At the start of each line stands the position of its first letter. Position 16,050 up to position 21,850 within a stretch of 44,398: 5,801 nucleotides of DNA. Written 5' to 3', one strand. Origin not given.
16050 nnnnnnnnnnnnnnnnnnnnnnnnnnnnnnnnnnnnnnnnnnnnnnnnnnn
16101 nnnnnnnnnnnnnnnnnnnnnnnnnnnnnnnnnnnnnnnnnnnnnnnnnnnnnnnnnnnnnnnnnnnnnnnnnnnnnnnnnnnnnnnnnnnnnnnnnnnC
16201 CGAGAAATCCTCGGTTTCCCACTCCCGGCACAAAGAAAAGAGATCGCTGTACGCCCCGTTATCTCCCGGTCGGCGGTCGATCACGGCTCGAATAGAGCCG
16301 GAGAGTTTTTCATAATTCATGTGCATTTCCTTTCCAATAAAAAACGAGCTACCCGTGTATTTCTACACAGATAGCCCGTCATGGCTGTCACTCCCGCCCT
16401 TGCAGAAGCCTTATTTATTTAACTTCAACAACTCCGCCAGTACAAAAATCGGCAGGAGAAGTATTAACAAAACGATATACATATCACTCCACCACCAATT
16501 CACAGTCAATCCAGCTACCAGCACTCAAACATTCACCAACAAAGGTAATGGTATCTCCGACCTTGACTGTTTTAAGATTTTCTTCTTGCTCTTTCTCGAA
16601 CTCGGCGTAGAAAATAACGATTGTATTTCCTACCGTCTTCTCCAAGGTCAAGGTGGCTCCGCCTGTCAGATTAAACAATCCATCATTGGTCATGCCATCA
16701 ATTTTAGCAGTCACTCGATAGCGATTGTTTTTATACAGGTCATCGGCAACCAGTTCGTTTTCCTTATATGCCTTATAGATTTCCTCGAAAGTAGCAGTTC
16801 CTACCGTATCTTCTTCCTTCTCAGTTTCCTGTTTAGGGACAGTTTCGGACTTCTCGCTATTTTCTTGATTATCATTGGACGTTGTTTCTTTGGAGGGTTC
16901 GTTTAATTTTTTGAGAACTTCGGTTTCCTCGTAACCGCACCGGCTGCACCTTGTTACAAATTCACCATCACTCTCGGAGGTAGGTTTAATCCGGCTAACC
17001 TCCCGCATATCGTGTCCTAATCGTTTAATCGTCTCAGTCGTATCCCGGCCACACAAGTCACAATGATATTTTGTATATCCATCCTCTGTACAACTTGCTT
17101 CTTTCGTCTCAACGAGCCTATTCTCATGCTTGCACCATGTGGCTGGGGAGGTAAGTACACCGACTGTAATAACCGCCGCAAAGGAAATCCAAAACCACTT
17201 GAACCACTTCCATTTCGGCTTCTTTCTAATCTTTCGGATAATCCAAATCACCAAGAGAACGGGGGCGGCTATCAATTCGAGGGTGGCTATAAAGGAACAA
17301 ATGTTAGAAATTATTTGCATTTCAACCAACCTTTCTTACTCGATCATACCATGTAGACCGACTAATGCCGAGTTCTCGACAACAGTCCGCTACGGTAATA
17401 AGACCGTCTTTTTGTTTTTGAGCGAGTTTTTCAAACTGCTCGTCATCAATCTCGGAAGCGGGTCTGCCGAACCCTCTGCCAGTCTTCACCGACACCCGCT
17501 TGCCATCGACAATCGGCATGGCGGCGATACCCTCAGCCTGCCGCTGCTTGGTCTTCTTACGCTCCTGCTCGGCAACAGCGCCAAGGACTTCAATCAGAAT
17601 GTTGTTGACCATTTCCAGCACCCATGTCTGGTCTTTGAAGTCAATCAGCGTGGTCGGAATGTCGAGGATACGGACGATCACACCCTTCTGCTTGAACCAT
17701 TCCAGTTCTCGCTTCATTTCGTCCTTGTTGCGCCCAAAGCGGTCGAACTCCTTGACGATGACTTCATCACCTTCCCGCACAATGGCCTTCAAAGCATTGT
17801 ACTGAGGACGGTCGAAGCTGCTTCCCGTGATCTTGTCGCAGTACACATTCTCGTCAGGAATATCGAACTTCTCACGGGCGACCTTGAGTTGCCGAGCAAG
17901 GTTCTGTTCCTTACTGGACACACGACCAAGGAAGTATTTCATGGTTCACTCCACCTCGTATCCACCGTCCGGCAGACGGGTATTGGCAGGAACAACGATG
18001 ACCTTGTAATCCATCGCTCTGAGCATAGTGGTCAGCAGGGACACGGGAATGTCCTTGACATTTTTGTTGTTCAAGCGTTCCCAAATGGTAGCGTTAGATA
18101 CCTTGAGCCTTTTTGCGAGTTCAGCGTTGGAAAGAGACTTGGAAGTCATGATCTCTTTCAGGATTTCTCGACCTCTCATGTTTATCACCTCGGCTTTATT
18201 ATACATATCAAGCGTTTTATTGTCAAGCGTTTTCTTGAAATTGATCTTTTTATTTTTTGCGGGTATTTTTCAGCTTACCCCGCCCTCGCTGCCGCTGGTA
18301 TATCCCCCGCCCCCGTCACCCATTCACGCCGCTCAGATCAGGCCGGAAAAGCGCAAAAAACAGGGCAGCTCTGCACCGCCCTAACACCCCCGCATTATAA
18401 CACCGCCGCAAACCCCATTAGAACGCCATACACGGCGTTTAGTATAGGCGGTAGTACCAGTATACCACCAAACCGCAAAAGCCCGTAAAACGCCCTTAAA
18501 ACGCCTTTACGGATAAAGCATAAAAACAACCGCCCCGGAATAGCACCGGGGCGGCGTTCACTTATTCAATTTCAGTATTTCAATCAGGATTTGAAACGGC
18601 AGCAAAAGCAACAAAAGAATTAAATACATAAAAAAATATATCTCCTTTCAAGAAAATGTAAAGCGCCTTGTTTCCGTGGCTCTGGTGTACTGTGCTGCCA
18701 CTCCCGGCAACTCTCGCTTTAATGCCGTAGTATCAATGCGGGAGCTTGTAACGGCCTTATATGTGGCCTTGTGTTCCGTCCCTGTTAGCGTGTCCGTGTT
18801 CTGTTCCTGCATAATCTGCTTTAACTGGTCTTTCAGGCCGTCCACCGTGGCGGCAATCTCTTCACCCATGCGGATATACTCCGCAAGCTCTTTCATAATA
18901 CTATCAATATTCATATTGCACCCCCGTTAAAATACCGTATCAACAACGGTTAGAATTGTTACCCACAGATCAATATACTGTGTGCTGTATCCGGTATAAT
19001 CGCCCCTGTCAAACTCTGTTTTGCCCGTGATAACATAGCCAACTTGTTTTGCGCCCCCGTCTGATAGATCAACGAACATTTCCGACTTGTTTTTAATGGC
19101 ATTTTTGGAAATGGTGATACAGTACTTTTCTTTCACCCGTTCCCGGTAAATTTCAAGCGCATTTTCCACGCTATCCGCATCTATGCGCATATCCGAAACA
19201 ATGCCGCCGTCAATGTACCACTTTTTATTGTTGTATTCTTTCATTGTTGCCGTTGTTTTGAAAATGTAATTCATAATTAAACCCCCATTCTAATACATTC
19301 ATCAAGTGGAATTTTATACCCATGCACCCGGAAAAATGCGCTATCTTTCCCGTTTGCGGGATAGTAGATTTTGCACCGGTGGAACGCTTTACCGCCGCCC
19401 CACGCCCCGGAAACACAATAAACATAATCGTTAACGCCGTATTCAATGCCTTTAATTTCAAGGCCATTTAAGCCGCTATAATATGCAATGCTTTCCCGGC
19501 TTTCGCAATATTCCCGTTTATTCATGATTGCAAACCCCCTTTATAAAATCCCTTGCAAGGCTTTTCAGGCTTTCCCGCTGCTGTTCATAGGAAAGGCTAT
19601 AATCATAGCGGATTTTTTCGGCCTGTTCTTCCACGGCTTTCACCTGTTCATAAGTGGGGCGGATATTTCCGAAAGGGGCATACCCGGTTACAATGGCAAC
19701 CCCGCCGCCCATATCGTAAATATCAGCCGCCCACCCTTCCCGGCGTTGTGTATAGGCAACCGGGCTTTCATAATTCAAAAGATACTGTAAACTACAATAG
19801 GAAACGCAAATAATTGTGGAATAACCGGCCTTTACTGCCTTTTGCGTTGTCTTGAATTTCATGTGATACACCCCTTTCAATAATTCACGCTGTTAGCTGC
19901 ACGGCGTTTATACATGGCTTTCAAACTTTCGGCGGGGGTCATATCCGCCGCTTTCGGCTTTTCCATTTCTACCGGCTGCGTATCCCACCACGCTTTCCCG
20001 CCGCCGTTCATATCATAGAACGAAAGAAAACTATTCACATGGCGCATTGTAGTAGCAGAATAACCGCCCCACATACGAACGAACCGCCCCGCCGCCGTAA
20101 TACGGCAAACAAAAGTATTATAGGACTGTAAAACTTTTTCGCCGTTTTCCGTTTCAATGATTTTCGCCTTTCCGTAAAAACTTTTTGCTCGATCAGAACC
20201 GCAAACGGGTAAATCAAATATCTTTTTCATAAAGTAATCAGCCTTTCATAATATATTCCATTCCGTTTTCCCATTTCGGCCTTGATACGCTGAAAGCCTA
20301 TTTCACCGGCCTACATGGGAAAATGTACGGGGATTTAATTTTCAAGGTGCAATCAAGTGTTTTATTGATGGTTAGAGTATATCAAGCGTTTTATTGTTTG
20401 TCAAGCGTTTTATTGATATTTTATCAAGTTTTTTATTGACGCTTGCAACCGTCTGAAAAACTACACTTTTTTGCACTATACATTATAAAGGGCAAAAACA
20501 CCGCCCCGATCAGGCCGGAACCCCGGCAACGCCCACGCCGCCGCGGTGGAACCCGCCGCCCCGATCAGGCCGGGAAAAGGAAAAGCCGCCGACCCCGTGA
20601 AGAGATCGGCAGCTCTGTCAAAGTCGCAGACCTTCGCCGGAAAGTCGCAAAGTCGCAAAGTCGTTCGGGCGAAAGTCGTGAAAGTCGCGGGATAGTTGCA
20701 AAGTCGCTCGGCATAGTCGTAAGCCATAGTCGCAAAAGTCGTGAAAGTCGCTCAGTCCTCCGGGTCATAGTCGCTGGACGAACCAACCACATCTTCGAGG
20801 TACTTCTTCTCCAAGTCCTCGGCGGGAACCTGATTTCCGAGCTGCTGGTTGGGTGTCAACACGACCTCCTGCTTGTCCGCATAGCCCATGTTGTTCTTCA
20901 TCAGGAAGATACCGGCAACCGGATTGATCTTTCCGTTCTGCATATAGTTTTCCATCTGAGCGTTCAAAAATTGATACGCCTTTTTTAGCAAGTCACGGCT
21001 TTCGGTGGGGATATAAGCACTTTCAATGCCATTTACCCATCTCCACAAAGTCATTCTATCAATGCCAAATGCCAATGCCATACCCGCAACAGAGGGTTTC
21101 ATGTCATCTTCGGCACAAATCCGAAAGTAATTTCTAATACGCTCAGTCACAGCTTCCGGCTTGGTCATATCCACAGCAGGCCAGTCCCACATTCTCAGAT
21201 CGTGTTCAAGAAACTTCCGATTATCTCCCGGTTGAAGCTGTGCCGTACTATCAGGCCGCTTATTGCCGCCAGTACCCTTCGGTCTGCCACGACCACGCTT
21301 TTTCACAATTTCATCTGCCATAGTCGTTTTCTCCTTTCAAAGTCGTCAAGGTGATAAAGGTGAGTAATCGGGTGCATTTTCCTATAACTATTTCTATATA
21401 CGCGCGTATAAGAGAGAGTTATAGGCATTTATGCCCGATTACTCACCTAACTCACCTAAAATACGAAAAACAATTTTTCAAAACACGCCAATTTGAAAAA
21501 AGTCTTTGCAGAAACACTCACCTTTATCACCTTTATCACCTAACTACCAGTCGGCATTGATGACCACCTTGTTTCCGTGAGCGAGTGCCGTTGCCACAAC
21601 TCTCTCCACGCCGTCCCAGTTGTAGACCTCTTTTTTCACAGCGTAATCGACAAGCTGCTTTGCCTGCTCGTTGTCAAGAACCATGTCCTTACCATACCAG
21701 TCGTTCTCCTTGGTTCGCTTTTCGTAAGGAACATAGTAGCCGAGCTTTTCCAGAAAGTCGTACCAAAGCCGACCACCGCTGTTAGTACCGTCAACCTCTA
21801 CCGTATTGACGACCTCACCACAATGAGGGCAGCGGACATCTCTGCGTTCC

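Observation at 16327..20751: Self-contained accessory island splitting terS from terL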

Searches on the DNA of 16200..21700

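Call 37: search_rna_families(source=window, start=16200, end=21700, threshold=evalue, max_evalue=1)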
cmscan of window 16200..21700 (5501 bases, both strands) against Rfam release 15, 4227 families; matches with E-value up to 1: 4.
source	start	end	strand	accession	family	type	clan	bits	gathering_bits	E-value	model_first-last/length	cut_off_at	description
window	21358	21450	+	RF04130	MIR7996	Gene; miRNA;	-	33.4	119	0.0043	1-190/190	no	MIR7996 microRNA precursor family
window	18440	18569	-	RF01233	snoU109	Gene; snRNA; snoRNA; HACA-box;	-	25.6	43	0.73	1-134/134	no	Small nucleolar RNA U109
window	20579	20639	-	RF02241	Xoo2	Gene; sRNA;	-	21.6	45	0.71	1-78/78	no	Xanthomonadaceae sRNA Xoo2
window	21350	21456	+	RF04149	MIR447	Gene; miRNA;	-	20.4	200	0.78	1-236/236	no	MIR447 microRNA precursor family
